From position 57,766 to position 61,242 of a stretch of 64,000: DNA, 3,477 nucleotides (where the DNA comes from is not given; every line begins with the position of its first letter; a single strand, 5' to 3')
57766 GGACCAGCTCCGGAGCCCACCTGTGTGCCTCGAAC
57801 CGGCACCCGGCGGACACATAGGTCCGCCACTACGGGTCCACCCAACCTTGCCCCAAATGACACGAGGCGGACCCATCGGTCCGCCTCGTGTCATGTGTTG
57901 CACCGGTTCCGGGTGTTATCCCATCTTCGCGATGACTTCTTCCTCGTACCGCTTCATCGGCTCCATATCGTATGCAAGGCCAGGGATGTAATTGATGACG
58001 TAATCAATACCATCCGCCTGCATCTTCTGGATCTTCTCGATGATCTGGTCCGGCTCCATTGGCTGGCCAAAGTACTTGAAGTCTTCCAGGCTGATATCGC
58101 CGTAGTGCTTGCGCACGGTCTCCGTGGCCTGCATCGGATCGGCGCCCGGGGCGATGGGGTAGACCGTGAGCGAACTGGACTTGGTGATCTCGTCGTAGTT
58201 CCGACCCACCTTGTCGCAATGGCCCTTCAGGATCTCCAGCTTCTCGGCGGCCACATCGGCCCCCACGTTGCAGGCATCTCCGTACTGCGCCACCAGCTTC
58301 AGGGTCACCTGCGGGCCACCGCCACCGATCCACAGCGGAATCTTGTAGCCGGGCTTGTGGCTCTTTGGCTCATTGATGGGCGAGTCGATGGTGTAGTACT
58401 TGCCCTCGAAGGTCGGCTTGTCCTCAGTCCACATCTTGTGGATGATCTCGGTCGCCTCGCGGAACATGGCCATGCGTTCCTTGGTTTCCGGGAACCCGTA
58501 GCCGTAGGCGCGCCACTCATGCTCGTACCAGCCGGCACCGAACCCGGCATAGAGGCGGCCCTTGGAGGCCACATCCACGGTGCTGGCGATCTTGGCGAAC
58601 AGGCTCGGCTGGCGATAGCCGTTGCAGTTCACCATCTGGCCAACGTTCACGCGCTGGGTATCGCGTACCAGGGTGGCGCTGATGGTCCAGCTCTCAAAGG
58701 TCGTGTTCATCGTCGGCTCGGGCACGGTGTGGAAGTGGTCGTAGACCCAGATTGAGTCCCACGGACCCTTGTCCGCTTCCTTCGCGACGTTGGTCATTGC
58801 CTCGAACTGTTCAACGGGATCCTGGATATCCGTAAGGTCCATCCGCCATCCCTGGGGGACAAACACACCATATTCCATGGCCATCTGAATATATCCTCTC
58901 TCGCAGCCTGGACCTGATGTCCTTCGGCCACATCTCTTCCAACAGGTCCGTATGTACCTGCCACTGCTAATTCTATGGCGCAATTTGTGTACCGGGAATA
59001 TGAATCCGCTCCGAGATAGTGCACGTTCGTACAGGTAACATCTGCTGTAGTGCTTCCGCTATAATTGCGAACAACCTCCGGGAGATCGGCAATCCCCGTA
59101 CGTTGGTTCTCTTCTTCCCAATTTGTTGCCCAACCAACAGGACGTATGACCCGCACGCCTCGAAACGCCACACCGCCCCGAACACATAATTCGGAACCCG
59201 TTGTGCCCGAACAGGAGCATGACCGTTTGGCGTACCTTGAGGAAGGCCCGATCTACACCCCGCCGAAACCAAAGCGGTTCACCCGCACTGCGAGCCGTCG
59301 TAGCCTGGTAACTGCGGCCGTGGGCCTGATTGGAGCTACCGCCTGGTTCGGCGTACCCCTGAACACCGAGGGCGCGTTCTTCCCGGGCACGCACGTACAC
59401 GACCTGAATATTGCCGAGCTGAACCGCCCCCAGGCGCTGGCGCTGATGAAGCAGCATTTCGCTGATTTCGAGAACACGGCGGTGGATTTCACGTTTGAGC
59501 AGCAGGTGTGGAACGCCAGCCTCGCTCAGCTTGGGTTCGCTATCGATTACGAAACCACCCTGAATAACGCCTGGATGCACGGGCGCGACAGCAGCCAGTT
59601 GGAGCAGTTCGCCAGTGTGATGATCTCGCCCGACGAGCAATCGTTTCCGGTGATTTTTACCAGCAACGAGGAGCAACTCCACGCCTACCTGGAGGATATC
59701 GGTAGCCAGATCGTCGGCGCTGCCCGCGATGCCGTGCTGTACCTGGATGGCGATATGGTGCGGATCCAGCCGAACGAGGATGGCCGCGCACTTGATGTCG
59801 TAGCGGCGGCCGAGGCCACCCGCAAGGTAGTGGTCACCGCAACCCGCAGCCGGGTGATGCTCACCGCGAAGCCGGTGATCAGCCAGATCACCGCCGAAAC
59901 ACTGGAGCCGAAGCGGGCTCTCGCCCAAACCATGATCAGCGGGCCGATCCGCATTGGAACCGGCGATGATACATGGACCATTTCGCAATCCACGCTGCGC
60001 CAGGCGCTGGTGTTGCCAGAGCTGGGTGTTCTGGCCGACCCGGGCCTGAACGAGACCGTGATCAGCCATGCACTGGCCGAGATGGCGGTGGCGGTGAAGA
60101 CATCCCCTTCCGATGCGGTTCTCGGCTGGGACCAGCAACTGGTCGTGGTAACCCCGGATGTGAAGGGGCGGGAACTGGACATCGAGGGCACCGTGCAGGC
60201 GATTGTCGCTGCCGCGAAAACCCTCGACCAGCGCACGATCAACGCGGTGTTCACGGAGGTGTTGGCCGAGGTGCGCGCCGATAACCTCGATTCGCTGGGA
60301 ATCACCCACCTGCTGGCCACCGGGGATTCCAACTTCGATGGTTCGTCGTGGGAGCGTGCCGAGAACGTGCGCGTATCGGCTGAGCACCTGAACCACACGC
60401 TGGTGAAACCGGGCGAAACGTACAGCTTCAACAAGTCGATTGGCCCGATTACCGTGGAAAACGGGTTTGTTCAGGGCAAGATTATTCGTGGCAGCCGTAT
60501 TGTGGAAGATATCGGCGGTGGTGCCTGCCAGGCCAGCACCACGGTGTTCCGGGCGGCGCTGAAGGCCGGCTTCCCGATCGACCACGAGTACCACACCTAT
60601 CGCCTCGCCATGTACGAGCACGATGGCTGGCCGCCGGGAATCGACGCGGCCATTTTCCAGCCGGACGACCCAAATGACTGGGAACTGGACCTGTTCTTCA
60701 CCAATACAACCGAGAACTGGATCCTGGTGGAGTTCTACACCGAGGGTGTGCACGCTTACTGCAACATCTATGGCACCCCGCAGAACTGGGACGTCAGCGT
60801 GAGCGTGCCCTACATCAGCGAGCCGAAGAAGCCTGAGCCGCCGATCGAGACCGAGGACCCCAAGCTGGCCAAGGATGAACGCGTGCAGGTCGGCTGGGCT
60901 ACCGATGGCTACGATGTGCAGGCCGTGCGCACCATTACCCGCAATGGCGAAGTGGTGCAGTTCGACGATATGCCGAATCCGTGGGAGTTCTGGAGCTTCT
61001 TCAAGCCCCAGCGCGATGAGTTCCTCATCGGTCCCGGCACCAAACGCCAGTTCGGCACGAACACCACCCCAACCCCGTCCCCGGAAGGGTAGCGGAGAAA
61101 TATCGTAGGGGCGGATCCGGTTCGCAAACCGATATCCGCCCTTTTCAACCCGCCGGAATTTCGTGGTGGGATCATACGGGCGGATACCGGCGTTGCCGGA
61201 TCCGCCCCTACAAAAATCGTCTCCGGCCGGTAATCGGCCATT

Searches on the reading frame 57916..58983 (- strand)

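Call 37: search_protein_families(library=pfam, proteins=[window:57916-58983:-])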
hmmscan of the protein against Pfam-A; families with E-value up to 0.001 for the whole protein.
window:57916-58983:- (355 aa): 1 family
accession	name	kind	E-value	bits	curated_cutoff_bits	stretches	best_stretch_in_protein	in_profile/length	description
PF00296.26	Bac_luciferase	-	4.9e-38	131.7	27.9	1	36-296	1-247/314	Luciferase-like monooxygenase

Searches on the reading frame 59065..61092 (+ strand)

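Call 37: search_protein_families(library=pfam, proteins=[window:59065-61092:+])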
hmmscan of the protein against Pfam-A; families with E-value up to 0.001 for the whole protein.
window:59065-61092:+ (675 aa): 2 families
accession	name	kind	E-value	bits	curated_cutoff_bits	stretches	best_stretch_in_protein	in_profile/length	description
PF04294.18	VanW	-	2.8e-32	111.4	27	1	431-569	2-130/130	VanW like protein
PF12229.13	PG_binding_4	-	7.6e-22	78.1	22.1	2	149-258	1-110/117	Putative peptidoglycan binding domain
